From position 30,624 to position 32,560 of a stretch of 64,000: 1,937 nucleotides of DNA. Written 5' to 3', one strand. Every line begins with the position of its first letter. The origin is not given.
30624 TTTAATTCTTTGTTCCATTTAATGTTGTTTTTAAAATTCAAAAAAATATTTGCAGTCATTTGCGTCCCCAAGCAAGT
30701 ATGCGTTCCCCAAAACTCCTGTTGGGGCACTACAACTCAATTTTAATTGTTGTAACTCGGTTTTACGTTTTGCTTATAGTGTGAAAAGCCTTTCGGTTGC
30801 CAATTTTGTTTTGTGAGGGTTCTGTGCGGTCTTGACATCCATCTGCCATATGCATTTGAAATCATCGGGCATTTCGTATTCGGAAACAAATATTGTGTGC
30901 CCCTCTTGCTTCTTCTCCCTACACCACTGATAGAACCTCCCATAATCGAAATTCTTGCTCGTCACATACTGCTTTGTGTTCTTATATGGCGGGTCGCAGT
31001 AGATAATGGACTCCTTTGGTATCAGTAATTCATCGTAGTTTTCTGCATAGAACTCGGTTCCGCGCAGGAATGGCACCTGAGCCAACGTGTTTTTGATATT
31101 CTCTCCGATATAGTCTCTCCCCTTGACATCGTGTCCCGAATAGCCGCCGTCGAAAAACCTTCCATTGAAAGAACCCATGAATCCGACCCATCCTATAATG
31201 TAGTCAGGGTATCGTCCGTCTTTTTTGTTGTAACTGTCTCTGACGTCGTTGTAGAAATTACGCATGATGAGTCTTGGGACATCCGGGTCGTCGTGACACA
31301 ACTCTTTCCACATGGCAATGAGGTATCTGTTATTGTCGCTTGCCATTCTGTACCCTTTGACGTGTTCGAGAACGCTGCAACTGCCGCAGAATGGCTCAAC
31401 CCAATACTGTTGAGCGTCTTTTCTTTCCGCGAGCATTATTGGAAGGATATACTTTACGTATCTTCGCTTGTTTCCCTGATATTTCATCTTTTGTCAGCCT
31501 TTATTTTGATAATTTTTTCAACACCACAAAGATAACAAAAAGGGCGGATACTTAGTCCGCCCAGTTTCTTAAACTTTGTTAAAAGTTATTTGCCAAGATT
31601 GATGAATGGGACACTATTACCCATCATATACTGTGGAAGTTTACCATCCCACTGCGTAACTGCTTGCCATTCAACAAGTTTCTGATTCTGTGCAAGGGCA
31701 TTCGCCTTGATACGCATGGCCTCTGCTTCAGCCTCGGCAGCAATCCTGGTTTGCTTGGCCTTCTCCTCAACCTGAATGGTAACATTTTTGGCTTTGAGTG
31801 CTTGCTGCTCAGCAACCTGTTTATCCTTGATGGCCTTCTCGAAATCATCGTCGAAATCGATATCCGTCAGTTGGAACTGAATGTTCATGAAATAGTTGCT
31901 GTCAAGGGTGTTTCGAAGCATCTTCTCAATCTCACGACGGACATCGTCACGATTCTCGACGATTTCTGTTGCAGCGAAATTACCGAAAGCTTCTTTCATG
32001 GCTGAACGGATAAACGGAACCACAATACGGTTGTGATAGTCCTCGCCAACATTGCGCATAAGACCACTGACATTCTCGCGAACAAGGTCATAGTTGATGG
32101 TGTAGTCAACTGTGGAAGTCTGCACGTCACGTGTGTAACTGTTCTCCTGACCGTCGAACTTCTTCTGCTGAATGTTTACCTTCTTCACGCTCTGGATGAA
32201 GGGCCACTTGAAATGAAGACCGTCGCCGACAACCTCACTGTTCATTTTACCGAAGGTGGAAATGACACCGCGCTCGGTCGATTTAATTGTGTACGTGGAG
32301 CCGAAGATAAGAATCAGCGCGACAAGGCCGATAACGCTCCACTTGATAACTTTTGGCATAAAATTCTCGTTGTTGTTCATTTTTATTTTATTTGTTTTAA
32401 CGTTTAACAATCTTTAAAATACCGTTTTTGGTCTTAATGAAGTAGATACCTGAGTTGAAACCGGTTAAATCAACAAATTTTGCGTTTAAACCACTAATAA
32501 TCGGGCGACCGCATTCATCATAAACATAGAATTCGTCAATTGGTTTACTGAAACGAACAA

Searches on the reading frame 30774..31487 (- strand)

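Call 10: search_protein_families(library=pfam, proteins=[window:30774-31487:-], max_evalue=0.01)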
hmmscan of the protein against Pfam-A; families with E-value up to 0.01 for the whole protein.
window:30774-31487:- (237 aa): 1 family
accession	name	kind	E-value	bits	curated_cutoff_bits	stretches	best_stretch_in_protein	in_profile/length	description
PF02086.21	MethyltransfD12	-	3.4e-15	56.9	22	2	3-69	1-67/253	D12 class N6 adenine-specific DNA methyltransferase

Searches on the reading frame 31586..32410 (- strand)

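Call 10: search_protein_families(library=pfam, proteins=[window:31586-32410:-], max_evalue=0.01)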
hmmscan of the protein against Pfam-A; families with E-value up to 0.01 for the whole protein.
window:31586-32410:- (274 aa): 1 family
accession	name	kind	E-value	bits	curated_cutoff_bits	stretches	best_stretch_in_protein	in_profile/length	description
PF01145.31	Band_7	-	3.1e-32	112.5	23.6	1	41-217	2-166/176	SPFH domain / Band 7 family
